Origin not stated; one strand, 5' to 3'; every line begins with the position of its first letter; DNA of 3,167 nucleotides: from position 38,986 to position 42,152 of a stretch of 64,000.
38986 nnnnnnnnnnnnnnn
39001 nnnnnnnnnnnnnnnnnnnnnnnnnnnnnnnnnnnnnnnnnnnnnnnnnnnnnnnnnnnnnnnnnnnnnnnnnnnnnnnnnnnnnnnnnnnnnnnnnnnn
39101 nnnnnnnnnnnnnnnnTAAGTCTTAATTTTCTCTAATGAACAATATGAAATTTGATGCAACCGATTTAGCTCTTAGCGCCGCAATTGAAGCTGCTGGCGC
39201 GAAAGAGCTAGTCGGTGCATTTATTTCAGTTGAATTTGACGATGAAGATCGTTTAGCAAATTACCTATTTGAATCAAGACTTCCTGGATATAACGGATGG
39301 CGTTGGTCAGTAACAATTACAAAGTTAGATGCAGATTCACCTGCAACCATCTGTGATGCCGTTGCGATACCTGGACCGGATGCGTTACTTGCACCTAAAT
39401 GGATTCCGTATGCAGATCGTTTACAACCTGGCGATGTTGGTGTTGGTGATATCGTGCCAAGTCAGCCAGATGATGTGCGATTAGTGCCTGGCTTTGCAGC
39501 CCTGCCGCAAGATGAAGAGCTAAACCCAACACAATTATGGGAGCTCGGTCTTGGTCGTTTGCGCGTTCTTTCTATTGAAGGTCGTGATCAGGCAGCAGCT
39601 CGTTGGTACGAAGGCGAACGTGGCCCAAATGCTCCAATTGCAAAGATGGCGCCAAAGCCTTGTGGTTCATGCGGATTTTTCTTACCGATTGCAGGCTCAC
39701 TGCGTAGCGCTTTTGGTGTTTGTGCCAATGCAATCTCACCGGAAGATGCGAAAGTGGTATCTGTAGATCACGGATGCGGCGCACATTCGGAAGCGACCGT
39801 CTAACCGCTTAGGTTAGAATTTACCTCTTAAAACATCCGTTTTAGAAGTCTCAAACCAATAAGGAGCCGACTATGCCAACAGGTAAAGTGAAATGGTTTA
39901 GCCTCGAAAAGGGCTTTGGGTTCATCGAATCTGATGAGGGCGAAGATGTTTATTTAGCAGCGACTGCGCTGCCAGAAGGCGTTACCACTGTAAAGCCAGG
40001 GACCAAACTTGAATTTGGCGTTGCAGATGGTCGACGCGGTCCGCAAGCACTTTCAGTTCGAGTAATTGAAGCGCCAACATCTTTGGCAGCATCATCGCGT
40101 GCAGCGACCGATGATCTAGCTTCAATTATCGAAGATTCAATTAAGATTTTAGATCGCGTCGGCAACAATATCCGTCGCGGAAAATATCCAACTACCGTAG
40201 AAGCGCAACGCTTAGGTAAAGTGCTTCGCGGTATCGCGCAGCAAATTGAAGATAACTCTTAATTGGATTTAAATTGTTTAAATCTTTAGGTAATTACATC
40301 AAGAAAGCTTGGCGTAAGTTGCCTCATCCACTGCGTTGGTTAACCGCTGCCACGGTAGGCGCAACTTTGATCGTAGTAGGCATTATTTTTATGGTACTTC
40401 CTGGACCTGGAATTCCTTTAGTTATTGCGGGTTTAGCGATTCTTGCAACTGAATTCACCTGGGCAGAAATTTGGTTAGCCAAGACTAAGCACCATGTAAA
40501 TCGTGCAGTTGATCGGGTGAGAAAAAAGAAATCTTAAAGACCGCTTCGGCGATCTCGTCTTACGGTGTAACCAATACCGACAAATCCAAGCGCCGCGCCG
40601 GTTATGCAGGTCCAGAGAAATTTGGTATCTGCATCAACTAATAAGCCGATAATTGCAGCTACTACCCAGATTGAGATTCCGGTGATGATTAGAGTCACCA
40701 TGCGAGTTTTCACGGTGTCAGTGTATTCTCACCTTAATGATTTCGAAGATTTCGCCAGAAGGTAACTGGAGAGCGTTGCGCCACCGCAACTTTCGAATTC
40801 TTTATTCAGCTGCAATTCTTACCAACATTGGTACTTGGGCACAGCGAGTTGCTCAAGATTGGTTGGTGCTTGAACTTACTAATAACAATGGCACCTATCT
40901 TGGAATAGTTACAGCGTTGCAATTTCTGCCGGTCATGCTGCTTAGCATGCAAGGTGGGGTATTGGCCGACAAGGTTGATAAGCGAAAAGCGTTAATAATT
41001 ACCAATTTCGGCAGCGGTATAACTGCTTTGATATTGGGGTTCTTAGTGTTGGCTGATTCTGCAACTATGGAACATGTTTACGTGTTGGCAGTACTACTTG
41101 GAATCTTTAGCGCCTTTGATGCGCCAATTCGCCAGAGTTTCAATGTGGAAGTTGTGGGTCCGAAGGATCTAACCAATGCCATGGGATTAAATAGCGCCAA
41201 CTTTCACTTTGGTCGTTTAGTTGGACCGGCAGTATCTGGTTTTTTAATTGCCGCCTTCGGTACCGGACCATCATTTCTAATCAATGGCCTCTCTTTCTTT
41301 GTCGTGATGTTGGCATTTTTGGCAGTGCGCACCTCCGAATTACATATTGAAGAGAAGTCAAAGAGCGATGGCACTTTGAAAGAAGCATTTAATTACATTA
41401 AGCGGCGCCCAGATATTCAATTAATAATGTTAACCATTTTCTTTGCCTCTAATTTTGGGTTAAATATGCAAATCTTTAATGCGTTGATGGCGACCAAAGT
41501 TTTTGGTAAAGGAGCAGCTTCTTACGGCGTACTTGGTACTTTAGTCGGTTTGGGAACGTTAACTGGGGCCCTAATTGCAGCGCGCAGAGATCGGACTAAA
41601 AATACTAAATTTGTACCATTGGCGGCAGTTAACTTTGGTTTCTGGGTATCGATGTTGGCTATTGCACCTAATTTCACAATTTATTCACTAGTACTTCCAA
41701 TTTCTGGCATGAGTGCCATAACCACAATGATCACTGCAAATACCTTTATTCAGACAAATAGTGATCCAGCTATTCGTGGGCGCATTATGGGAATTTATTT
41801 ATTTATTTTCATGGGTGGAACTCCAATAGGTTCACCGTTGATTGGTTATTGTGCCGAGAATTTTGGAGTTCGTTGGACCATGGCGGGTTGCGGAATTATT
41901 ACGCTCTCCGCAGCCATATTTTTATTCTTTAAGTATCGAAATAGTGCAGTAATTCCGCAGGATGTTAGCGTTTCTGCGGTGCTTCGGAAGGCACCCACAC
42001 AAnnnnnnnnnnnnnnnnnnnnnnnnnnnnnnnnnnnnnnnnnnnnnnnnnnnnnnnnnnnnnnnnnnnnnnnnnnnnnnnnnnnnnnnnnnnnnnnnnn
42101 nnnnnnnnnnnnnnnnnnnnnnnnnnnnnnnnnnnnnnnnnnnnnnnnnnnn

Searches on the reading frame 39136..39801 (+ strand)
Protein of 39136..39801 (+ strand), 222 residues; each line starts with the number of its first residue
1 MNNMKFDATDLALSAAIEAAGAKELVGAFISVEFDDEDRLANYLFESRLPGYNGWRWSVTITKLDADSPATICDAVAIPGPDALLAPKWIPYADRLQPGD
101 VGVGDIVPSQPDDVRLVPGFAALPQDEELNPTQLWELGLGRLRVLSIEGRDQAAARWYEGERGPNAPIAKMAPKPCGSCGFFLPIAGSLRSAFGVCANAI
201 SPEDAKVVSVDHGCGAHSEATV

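Call 63: search_protein_families(library=pfam, proteins=[window:39136-39801:+], max_evalue=0.001)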
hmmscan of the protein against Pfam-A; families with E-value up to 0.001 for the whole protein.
window:39136-39801:+ (222 aa): 1 family
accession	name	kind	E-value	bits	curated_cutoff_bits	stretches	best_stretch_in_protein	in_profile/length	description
PF11228.13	DUF3027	-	2.4e-75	253.2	25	1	28-220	2-192/193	Protein of unknown function (DUF3027)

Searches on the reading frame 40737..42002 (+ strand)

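Call 63: search_protein_families(library=pfam, proteins=[window:40737-42002:+], max_evalue=0.001)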
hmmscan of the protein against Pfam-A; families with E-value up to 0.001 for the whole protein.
window:40737-42002:+ (422 aa): 3 families
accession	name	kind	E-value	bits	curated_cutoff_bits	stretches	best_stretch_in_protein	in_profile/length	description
PF05977.19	MFS_3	-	5.1e-59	200.5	27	1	10-401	3-396/524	Transmembrane secretion effector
PF07690.21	MFS_1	-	2.6e-42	145.4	33.4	2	23-361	2-342/347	Major Facilitator Superfamily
PF00083.30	Sugar_tr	-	0.0009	18.7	22.3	0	325-398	19-95/452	Sugar (and other) transporter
